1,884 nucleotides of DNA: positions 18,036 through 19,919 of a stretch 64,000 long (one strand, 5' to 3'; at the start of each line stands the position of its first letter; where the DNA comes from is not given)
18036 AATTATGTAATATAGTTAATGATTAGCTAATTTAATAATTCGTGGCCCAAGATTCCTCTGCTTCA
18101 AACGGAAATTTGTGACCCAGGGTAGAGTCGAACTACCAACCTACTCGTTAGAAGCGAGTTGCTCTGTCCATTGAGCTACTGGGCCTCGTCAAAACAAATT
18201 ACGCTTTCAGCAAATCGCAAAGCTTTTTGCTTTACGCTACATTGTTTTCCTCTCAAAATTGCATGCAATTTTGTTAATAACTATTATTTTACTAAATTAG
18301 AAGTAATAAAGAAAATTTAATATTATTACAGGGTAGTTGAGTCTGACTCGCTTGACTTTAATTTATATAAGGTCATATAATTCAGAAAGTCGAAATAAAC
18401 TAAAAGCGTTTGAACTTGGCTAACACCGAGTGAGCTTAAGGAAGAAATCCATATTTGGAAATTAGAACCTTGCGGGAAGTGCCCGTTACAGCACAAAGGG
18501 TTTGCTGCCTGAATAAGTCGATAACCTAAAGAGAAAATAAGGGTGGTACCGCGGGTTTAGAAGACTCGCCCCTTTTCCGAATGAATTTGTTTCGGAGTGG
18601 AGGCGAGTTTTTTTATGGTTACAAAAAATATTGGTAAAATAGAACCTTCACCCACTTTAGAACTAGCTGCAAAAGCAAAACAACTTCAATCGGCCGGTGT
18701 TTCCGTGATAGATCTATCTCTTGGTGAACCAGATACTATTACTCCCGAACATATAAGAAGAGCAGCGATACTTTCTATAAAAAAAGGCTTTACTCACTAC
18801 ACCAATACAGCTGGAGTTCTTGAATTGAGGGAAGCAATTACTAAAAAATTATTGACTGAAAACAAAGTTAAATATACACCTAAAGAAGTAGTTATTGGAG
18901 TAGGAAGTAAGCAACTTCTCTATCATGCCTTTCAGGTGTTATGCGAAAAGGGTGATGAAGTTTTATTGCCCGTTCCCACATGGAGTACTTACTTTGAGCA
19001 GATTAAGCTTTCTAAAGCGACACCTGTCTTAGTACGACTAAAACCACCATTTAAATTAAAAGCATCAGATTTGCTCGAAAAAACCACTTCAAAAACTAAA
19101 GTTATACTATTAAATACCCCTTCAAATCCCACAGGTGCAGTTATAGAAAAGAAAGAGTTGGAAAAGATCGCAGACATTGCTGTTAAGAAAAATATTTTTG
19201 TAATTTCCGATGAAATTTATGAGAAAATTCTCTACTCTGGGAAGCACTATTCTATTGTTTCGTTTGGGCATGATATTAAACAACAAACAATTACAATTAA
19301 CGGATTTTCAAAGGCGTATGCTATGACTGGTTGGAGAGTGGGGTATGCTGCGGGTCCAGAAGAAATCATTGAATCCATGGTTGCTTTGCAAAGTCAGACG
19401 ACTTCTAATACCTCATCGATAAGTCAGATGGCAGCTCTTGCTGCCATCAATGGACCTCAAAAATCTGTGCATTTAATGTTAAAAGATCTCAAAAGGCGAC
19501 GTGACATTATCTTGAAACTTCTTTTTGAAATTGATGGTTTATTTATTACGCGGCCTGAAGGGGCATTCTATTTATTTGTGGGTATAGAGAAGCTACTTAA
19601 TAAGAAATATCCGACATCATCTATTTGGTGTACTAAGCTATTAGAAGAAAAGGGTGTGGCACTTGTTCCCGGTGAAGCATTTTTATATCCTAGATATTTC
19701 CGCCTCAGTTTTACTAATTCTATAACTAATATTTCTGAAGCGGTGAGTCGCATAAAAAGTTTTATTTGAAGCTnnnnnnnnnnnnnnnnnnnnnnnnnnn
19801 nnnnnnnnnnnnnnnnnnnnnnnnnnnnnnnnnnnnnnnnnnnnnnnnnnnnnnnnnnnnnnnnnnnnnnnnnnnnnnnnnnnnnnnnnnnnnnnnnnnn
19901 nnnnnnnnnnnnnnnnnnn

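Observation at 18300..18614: T-box riboswitch leader with a probable CUA (Leu) specifier controlling a class-I aminotransferase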

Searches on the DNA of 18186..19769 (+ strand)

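Call 4: search_rna_families(source=window, start=18186, end=18700, threshold=evalue, max_evalue=10, show_alignments=5)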
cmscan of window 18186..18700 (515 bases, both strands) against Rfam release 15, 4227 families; matches with E-value up to 10: 6.
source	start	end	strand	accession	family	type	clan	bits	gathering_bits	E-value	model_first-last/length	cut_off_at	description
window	18400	18576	+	RF00230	T-box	Cis-reg; leader;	-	50.6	93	3.2e-10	1-219/219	no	T-box leader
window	18330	18382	+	RF03084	DUF2815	Gene; sRNA;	-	17.5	41.2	1.6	1-62/62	no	DUF2815 RNA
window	18558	18619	+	RF02847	Ref64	Gene; sRNA;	-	17.4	44.3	1.7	1-69/69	no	Enterococcus sRNA 64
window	18587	18665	+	RF04027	mir-1422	Gene; miRNA;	-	16.3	60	5.5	1-84/84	no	mir-1422 microRNA precursor family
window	18333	18403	+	RF04007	mir-8489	Gene; miRNA;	-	14.9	99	5.7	1-90/90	no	mir-8489 microRNA precursor family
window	18526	18546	+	RF01100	PK-BYV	Cis-reg;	-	13.6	50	4.4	1-40/40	no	3'-terminal pseudoknot in BYV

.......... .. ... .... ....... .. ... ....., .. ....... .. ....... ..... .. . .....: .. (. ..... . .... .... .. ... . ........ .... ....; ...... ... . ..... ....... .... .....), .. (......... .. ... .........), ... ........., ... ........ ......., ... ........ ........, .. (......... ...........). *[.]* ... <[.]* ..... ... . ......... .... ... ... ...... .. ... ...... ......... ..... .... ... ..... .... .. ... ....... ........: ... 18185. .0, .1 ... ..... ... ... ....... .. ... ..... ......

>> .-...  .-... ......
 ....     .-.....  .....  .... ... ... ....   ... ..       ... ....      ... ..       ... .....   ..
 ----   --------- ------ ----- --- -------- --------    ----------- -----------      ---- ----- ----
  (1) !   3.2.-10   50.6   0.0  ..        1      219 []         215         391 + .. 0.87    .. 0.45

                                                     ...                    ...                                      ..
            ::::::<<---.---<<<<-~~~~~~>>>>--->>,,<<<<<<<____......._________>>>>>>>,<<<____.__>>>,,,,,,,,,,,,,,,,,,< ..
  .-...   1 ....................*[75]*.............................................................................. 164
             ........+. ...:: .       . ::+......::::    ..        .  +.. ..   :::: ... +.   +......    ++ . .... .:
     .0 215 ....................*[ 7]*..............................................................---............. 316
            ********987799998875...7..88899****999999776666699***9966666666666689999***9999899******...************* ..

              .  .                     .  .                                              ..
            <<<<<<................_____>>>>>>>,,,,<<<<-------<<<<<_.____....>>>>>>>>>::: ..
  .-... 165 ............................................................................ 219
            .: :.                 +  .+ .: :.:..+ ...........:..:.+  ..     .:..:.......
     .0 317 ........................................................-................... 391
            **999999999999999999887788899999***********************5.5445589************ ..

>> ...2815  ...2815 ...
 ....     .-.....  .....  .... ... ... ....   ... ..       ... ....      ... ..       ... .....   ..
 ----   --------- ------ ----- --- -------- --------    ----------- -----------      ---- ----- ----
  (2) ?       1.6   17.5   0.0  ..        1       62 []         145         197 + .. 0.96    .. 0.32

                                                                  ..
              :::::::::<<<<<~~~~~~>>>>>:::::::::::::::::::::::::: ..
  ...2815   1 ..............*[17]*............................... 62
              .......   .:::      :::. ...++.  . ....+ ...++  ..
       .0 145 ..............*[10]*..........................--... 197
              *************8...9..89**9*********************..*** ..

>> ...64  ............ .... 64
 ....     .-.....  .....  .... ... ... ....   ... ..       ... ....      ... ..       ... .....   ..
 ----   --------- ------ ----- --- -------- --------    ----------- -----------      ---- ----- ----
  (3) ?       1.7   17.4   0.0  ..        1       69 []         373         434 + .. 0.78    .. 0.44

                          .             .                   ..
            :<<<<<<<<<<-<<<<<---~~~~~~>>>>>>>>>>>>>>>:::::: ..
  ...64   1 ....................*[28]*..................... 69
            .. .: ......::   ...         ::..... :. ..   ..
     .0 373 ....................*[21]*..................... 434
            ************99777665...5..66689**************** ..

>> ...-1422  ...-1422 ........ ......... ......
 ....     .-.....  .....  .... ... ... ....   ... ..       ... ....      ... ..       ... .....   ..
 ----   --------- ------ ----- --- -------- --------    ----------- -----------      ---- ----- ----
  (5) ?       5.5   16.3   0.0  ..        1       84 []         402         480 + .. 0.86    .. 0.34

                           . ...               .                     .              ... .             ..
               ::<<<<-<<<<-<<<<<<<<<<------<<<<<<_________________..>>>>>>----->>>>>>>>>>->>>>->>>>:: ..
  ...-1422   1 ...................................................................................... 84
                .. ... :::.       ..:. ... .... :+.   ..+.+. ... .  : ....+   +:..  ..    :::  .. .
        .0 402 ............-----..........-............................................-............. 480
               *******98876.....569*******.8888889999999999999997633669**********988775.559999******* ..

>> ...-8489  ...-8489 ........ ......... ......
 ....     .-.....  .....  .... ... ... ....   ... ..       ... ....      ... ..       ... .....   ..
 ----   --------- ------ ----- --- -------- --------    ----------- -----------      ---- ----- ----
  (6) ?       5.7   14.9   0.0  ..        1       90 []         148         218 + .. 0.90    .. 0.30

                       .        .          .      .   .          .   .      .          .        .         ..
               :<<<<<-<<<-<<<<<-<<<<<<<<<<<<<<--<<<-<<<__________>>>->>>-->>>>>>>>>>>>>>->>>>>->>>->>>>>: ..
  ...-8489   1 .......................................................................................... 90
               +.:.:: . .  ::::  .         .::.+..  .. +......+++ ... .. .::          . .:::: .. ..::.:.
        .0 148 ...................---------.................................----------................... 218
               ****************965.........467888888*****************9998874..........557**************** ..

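Call 12: search_rna_families(sources=[L001, L002, L003, L004, L005, L006], threshold=evalue, max_evalue=0.01, show_alignments=4)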
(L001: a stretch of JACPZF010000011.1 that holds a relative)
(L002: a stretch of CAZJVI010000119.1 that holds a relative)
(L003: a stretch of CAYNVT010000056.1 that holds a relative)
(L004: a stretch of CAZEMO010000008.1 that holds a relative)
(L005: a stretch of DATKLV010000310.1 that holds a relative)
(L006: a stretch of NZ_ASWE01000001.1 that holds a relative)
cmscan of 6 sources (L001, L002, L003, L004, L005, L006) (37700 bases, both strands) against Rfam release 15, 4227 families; matches with E-value up to 0.01: 1.
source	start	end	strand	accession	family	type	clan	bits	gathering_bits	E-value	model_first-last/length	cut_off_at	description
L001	2766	2953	+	RF00230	T-box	Cis-reg; leader;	-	60.6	93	6.3e-11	1-219/219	no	T-box leader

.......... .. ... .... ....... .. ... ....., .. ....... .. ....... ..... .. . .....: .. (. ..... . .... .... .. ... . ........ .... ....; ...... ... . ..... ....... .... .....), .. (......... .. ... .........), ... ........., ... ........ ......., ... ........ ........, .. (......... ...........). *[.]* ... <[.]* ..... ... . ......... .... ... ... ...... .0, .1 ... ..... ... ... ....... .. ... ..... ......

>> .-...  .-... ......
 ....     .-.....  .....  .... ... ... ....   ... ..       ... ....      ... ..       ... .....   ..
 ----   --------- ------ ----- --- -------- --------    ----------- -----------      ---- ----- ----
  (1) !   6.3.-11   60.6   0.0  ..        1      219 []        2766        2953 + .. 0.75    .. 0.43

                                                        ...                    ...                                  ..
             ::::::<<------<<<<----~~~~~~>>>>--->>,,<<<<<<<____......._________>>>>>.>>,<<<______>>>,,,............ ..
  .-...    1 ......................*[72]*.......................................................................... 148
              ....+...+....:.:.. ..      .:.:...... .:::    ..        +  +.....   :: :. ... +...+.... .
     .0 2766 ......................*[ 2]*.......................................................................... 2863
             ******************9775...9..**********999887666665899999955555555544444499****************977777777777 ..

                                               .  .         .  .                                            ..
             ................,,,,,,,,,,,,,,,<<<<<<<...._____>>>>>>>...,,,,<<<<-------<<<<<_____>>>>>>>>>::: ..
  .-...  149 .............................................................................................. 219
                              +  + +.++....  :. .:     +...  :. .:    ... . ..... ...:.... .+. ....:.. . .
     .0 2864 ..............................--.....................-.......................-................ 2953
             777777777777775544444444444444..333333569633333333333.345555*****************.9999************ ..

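Call 18: search_rna_families(sources=[L012, L014, L015], threshold=evalue, max_evalue=0.01, show_alignments=0)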
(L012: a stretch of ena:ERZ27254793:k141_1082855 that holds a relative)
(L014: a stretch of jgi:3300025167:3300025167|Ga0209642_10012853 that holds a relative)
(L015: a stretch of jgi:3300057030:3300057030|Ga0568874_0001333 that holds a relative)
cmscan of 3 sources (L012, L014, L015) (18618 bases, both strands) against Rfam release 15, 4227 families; matches with E-value up to 0.01: 2.
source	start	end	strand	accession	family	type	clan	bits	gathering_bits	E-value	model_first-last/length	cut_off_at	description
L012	2778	2850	+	RF00005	tRNA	Gene; tRNA;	CL00001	55.4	29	9.2e-10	1-71/71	no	tRNA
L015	2754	2962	+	RF00230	T-box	Cis-reg; leader;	-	31.2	93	0.0012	1-219/219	no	T-box leader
